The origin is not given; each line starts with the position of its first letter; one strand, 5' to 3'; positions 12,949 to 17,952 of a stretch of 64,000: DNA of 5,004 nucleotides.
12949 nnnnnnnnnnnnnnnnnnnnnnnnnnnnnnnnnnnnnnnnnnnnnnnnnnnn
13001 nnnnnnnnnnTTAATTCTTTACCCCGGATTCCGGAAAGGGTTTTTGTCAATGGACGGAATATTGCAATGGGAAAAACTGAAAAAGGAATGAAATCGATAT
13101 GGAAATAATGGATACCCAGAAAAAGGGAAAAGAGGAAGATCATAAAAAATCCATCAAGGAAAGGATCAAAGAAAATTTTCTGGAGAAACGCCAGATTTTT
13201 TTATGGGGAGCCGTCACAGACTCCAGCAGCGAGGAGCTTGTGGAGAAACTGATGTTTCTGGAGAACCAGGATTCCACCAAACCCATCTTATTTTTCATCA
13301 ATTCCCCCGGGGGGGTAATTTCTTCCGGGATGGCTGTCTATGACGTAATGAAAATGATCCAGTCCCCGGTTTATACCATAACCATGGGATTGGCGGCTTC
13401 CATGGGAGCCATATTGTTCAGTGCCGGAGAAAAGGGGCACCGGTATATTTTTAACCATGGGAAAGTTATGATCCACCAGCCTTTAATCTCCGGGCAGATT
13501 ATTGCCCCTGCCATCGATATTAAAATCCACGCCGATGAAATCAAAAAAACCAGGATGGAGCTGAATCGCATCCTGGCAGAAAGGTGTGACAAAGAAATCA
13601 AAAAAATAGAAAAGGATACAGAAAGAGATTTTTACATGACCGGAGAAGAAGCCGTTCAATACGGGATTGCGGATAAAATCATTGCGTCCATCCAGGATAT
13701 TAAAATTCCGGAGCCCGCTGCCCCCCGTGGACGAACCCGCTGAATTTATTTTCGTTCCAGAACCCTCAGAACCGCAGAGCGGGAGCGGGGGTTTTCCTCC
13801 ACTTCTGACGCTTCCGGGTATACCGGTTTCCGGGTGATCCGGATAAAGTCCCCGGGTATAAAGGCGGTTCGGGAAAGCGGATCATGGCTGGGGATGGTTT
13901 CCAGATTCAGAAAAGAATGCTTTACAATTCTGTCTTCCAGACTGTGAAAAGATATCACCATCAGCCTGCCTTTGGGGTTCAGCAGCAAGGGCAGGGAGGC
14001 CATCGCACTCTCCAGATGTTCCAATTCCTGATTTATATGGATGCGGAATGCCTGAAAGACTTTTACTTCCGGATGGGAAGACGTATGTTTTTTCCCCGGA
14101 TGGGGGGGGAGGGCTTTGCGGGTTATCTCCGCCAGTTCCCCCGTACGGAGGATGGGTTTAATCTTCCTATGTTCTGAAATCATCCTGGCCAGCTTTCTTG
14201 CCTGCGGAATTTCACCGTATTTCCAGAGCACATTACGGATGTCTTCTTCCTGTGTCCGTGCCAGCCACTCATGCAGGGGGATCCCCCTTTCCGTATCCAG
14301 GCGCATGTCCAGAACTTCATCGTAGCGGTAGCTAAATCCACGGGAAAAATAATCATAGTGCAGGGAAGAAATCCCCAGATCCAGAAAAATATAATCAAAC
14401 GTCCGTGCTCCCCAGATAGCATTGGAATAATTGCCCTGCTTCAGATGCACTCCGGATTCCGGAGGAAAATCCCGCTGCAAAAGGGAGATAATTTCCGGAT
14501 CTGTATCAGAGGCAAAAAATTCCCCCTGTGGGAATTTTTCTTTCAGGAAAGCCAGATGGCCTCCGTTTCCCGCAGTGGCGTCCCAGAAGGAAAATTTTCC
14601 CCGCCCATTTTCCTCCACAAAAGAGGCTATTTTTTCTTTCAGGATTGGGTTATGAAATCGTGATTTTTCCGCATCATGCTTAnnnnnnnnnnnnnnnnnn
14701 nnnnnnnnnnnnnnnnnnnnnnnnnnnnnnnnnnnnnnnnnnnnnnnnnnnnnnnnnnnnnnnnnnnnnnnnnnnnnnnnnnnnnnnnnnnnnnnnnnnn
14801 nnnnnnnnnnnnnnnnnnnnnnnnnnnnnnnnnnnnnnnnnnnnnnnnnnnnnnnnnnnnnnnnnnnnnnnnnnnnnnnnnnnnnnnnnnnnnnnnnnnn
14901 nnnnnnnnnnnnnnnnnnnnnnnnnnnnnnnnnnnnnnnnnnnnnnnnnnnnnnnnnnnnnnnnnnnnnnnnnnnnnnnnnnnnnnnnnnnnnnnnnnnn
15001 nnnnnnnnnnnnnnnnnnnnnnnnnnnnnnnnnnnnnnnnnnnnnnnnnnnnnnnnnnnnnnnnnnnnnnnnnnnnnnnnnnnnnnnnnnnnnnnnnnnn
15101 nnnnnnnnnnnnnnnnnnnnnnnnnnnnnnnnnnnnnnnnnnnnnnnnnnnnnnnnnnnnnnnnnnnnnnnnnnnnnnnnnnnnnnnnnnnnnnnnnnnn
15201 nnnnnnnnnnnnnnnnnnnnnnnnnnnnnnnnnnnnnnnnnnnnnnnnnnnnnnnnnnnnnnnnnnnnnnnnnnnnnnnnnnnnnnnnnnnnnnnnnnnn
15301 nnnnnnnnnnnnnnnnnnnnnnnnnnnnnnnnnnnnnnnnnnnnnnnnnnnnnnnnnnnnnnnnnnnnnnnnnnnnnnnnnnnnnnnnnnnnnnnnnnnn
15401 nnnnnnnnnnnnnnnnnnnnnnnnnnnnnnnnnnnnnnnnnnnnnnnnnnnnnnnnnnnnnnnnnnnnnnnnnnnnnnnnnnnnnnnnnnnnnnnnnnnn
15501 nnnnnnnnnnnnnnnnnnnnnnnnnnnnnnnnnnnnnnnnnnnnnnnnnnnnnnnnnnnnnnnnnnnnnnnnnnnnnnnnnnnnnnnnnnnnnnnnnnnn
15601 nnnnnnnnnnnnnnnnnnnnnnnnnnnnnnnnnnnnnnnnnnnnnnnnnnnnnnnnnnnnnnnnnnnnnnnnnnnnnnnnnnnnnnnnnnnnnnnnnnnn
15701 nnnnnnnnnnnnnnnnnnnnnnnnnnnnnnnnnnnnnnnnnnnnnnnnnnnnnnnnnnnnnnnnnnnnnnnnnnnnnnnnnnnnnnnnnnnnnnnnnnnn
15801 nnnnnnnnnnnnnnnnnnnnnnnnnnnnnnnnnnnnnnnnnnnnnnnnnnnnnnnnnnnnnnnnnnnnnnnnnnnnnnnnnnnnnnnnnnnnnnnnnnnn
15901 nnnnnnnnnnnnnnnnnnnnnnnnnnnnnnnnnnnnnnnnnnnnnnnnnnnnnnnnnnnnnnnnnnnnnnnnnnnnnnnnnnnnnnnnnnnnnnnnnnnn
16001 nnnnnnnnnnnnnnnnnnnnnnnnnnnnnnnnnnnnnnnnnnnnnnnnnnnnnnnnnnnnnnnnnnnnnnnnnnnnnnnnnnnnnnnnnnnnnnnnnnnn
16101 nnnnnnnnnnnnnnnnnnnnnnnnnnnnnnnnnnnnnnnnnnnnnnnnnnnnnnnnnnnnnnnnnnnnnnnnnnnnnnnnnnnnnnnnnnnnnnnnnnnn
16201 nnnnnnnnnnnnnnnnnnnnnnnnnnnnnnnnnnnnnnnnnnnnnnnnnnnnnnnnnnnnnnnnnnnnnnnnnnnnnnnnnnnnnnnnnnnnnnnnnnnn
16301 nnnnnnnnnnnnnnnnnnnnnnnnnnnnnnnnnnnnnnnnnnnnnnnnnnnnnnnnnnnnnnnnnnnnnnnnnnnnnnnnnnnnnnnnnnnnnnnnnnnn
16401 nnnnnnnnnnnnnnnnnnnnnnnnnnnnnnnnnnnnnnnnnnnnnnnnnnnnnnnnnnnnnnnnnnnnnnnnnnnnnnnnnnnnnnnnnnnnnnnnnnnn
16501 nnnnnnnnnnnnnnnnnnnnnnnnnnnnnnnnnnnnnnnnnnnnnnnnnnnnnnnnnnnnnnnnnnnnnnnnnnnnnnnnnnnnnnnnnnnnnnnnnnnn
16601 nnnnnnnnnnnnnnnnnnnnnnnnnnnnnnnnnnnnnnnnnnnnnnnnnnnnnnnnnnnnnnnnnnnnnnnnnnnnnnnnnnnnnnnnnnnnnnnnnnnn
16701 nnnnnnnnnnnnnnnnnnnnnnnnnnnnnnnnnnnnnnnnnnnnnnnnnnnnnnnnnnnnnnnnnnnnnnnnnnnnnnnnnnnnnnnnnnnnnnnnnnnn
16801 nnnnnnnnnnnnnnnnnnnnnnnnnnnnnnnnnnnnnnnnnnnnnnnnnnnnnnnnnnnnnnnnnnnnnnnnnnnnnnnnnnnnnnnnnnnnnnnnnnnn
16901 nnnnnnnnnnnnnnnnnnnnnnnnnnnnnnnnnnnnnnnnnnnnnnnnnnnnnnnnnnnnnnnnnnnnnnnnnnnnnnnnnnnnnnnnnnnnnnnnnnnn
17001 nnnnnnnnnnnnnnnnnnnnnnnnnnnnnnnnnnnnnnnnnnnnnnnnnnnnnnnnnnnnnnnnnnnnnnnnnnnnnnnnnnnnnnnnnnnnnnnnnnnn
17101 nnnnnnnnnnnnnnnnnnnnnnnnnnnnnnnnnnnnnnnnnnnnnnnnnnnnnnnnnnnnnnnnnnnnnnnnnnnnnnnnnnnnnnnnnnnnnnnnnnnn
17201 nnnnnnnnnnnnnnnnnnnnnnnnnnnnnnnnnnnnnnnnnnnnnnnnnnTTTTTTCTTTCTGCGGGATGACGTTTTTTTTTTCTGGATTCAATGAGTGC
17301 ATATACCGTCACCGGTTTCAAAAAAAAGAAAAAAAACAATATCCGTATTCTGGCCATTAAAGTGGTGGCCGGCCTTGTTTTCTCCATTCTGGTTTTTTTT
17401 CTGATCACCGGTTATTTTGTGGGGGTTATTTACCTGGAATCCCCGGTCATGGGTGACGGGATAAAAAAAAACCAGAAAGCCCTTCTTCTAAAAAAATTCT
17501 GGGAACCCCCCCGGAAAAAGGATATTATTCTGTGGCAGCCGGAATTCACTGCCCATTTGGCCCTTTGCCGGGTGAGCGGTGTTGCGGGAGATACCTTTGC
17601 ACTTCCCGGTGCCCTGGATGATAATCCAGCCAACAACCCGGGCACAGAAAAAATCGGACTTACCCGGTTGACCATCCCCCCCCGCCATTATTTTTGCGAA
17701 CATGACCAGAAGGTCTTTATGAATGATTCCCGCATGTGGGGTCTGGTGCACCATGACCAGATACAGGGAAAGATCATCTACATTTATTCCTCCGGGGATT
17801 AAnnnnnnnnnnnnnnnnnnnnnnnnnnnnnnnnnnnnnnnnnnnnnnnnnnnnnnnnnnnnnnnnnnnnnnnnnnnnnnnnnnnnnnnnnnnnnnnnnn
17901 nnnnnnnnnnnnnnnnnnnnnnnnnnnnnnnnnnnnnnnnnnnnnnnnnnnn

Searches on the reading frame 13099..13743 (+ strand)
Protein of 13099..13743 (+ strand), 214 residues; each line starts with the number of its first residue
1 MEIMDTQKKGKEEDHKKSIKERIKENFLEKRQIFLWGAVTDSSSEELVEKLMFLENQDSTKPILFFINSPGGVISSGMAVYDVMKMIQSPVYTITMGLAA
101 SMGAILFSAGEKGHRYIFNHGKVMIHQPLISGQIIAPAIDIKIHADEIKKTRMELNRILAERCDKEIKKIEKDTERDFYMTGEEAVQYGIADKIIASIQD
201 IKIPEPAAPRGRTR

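Call 12: search_protein_families(library=pfam, proteins=[window:13099-13743:+], max_evalue=0.00001)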
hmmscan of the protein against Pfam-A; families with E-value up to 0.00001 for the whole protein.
window:13099-13743:+ (214 aa): 1 family
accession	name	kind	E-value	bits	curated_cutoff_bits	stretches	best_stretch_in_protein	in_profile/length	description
PF00574.28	CLP_protease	-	1.3e-63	214.6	20.2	1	21-196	7-180/182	Clp protease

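Call 31: find_encoding_contigs(protein=window:13099-13743:+, flank=10000, max_places=8)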
Protein window:13099-13743:+ (214 aa): 4 contigs read that carry it; 4 places shown.
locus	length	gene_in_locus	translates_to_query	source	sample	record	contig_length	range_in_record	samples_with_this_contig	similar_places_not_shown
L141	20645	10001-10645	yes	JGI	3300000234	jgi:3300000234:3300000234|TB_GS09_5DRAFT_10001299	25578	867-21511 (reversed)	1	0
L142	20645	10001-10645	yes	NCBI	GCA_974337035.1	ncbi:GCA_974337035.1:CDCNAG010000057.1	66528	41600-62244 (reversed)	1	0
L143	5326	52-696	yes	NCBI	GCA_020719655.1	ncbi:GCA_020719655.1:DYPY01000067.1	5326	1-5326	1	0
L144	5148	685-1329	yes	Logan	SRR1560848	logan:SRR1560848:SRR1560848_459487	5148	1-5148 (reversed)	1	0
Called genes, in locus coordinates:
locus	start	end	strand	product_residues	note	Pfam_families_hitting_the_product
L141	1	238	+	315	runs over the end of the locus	PF02481:DNA_processg_A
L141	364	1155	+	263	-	PF00290:Trp_syntA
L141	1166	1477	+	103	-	PF00037:Fer4, PF12837:Fer4_6 (weak)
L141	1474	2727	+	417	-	-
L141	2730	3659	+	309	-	PF02775:TPP_enzyme_C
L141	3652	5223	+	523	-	PF01381:HTH_3, PF12844:HTH_19, PF13560:HTH_31 (weak), PF07883:Cupin_2, PF01515:PTA_PTB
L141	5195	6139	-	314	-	PF02230:Abhydrolase_2 (faint), PF12146:Hydrolase_4, PF00561:Abhydrolase_1, PF12697:Abhydrolase_6 (weak), PF00756:Esterase, PF02129:Peptidase_S15, PF00326:Peptidase_S9, PF05448:AXE1 (faint)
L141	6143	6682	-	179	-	PF00156:Pribosyltran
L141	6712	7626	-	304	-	-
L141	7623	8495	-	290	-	PF04055:Radical_SAM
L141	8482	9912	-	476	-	-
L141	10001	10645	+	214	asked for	PF00574:CLP_protease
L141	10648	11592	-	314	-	PF01795:Methyltransf_5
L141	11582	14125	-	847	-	PF02861:Clp_N, PF02861:Clp_N, PF00004:AAA, PF17871:AAA_lid_9, PF02151:UVR, PF00004:AAA, PF07724:AAA_2, PF07728:AAA_5, +9 more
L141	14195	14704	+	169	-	PF10502:Peptidase_S26 (weak)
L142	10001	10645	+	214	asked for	PF00574:CLP_protease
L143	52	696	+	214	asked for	PF00574:CLP_protease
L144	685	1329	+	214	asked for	PF00574:CLP_protease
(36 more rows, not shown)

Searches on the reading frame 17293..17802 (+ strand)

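Call 12: search_protein_families(library=pfam, proteins=[window:17293-17802:+], max_evalue=0.00001)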
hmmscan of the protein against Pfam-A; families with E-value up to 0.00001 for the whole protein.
window:17293-17802:+ (169 aa): 1 family
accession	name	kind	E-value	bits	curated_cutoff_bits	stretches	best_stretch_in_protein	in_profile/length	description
PF10502.14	Peptidase_S26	-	3.1e-09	37.4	22.9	1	24-165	4-167/168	Signal peptidase, peptidase S26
